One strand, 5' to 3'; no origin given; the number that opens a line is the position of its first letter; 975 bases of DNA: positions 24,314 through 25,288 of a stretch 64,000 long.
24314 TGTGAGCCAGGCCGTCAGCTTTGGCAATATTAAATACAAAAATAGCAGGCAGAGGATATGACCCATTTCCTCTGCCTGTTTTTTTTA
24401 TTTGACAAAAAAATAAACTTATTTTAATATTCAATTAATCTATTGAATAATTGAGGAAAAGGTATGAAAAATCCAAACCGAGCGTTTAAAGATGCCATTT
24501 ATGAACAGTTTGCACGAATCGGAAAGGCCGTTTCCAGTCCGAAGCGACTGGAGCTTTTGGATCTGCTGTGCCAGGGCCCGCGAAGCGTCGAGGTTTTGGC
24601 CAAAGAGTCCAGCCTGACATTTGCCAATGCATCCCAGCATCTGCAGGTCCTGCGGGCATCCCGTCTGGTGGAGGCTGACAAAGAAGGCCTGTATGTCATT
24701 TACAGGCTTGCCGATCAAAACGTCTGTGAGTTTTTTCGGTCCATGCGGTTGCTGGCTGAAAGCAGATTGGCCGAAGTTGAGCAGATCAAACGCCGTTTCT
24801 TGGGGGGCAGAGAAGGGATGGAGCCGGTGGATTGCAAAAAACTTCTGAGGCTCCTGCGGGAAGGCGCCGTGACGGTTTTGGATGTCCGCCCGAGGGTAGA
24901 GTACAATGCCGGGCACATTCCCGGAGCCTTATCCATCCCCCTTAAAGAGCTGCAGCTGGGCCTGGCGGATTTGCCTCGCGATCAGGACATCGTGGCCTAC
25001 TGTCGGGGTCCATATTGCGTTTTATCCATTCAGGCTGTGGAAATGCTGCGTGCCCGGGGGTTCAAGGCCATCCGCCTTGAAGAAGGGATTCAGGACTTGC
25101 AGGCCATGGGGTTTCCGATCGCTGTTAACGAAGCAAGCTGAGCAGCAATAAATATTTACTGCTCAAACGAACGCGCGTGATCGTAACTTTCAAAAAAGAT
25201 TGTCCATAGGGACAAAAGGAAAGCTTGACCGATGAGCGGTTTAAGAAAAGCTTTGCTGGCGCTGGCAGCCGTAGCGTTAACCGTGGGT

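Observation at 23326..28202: A candidate ArsR-regulated gene cluster of three CxGxxC rhodanese paralogues, MauE, a DsbD-like electron conduit, and two further candidate selenoproteins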

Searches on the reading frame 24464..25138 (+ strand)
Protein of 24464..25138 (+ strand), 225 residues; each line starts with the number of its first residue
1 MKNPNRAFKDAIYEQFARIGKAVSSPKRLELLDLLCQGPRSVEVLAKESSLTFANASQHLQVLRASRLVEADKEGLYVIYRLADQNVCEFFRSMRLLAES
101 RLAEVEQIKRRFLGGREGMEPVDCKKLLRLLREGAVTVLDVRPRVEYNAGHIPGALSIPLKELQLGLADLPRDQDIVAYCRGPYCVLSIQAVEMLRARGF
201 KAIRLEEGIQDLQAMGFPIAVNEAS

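Call 7: search_protein_families(library=pfam, max_evalue=0.01, proteins=[window:24464-25138:+])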
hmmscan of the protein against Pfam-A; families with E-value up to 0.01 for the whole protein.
seq(225 aa): 5 families
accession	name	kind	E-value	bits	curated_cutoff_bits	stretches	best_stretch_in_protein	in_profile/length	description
PF00581.25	Rhodanese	-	6.1e-15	55.9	22.2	1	125-213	3-100/102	Rhodanese-like domain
PF01022.26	HTH_5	-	3.5e-08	33.6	22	1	25-70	1-46/47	Bacterial regulatory protein, arsR family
PF12840.13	HTH_20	-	6.3e-05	23.3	27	1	24-70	2-49/51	Helix-turn-helix domain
PF25212.1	HVO_A0114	-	0.00039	20.6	27.6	1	23-75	19-72/84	HVO_A0114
PF01978.25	TrmB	-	0.006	16.9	25.6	0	32-84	15-66/68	Sugar-specific transcriptional regulator TrmB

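Call 10: search_protein_families(library=ncbifam, max_evalue=0.01, proteins=[window:24464-25138:+])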
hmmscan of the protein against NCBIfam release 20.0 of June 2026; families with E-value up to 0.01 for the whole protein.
seq(225 aa): 20 families
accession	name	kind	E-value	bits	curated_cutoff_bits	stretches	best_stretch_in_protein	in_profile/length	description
NF033788.1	HTH_metalloreg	subfamily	2.8e-19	68.7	55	1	17-88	2-74/77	metalloregulator ArsR/SmtB family transcription factor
NF047906.1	CdPbTransRegCmtR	equivalog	9.5e-12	44.8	150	1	14-91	9-86/104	Cd(II)/Pb(II)-sensing metalloregulatory transcriptional regulator CmtR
NF033789.1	repress_SdpR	subfamily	2.1e-11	43.5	100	1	21-84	3-66/79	autorepressor SdpR family transcription factor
NF045707.1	Dbac_1936_reg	equivalog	2.9e-11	43.3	115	1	13-104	4-95/99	ArsR/SmtB-type metalloregulator TsoR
NF005902.0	PRK07878.1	equivalog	9.2e-09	34.7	647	1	129-209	296-378/392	adenylyltransferase/sulfurtransferase MoeZ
NF040642.1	sulf_sens_BigR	equivalog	4.7e-08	33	155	1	17-89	11-83/95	sulfite-sensing transcriptional repressor BigR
NF006444.0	PRK08762.1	equivalog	6.1e-08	31.7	449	1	111-222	6-117/387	molybdopterin-synthase adenylyltransferase MoeB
NF041203.1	rhodanese_LYCAU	equivalog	2.1e-07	30.6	115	1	121-219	22-123/126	rhodanese-related (seleno)protein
NF045694.1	seleno_TsoB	exception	3.7e-06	25.3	805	1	134-223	60-160/572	rhodanese/DsbD fusion-like selenoprotein TsoB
NF005646.0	PRK07411.1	equivalog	9.5e-06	25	633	1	118-210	280-377/390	molybdopterin-synthase adenylyltransferase MoeB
NF007627.0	PRK10287.1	equivalog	1.9e-05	24.9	102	1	138-213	23-98/104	thiosulfate sulfurtransferase PspE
NF041413.1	ArsR_Rv2640c_fam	equivalog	2e-05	24.9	155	1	21-86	37-105/118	Rv2640c family ArsR-like transcriptional regulator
NF045521.1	rhoda_near_glyco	subfamily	3.9e-05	23.5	145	1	134-204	30-99/144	rhodanese homology domain-containing protein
TIGR02981.1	phageshock_pspE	exception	0.00012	22.3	126.3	1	137-213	20-96/101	thiosulfate sulfurtransferase PspE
NF008750.0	PRK11784.1-2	equivalog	0.0006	19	241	1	130-160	10-40/346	tRNA 2-selenouridine(34) synthase MnmH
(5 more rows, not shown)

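Call 50: search_solved_structures(query=window:24464-25138:+, max_evalue=0.001, show_alignments=5)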
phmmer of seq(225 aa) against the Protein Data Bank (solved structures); distinct sequences matched with E-value up to 0.001: 41.
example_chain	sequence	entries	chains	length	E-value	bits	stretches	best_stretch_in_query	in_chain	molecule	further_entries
2kko_A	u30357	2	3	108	5.7e-18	68.6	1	9-102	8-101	POSSIBLE TRANSCRIPTIONAL REGULATORY PROTEIN (POSSIBLY ARSR-FAMILY) | Possible transcriptional regulatory arsR-family protein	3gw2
1yt8_A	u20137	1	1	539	1.1e-12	51.4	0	109-163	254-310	thiosulfate sulfurtransferase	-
3tp9_A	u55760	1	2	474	2.2e-12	50.4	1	131-219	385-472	BETA-LACTAMASE and RHODANESE DOMAIN PROTEIN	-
3k9r_A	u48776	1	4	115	2.1e-10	43.9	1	132-220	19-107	Alr3790 protein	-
3hix_A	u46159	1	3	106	2.3e-10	43.8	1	133-220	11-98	Alr3790 protein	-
2kl3_A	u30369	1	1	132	4.2e-10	42.9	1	132-218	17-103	Alr3790 protein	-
3ilm_A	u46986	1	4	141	6.9e-10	42.2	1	133-218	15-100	Alr3790 protein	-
6jmi_A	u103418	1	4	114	3e-08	36.8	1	11-98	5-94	Uncharacterized HTH-type transcriptional regulator Rv0081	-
2jsc_A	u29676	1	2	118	4.9e-07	32.9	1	15-89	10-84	Transcriptional regulator Rv1994c/MT2050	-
6mxv_A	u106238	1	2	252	9.5e-07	31.9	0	137-222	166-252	Rhodanese-like family protein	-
1r22_A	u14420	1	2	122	1.9e-06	30.9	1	12-93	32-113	Transcriptional repressor smtB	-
3gk5_A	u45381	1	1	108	4.4e-06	29.8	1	135-221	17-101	Uncharacterized rhodanese-related protein TVG0868615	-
3o3w_A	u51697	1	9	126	6.8e-06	29.1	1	133-210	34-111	BH2092 protein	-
3nhv_A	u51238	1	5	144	9.7e-06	28.6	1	133-210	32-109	BH2092 protein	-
1r1t_A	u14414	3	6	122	1.4e-05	28.1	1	11-93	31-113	Transcriptional repressor smtB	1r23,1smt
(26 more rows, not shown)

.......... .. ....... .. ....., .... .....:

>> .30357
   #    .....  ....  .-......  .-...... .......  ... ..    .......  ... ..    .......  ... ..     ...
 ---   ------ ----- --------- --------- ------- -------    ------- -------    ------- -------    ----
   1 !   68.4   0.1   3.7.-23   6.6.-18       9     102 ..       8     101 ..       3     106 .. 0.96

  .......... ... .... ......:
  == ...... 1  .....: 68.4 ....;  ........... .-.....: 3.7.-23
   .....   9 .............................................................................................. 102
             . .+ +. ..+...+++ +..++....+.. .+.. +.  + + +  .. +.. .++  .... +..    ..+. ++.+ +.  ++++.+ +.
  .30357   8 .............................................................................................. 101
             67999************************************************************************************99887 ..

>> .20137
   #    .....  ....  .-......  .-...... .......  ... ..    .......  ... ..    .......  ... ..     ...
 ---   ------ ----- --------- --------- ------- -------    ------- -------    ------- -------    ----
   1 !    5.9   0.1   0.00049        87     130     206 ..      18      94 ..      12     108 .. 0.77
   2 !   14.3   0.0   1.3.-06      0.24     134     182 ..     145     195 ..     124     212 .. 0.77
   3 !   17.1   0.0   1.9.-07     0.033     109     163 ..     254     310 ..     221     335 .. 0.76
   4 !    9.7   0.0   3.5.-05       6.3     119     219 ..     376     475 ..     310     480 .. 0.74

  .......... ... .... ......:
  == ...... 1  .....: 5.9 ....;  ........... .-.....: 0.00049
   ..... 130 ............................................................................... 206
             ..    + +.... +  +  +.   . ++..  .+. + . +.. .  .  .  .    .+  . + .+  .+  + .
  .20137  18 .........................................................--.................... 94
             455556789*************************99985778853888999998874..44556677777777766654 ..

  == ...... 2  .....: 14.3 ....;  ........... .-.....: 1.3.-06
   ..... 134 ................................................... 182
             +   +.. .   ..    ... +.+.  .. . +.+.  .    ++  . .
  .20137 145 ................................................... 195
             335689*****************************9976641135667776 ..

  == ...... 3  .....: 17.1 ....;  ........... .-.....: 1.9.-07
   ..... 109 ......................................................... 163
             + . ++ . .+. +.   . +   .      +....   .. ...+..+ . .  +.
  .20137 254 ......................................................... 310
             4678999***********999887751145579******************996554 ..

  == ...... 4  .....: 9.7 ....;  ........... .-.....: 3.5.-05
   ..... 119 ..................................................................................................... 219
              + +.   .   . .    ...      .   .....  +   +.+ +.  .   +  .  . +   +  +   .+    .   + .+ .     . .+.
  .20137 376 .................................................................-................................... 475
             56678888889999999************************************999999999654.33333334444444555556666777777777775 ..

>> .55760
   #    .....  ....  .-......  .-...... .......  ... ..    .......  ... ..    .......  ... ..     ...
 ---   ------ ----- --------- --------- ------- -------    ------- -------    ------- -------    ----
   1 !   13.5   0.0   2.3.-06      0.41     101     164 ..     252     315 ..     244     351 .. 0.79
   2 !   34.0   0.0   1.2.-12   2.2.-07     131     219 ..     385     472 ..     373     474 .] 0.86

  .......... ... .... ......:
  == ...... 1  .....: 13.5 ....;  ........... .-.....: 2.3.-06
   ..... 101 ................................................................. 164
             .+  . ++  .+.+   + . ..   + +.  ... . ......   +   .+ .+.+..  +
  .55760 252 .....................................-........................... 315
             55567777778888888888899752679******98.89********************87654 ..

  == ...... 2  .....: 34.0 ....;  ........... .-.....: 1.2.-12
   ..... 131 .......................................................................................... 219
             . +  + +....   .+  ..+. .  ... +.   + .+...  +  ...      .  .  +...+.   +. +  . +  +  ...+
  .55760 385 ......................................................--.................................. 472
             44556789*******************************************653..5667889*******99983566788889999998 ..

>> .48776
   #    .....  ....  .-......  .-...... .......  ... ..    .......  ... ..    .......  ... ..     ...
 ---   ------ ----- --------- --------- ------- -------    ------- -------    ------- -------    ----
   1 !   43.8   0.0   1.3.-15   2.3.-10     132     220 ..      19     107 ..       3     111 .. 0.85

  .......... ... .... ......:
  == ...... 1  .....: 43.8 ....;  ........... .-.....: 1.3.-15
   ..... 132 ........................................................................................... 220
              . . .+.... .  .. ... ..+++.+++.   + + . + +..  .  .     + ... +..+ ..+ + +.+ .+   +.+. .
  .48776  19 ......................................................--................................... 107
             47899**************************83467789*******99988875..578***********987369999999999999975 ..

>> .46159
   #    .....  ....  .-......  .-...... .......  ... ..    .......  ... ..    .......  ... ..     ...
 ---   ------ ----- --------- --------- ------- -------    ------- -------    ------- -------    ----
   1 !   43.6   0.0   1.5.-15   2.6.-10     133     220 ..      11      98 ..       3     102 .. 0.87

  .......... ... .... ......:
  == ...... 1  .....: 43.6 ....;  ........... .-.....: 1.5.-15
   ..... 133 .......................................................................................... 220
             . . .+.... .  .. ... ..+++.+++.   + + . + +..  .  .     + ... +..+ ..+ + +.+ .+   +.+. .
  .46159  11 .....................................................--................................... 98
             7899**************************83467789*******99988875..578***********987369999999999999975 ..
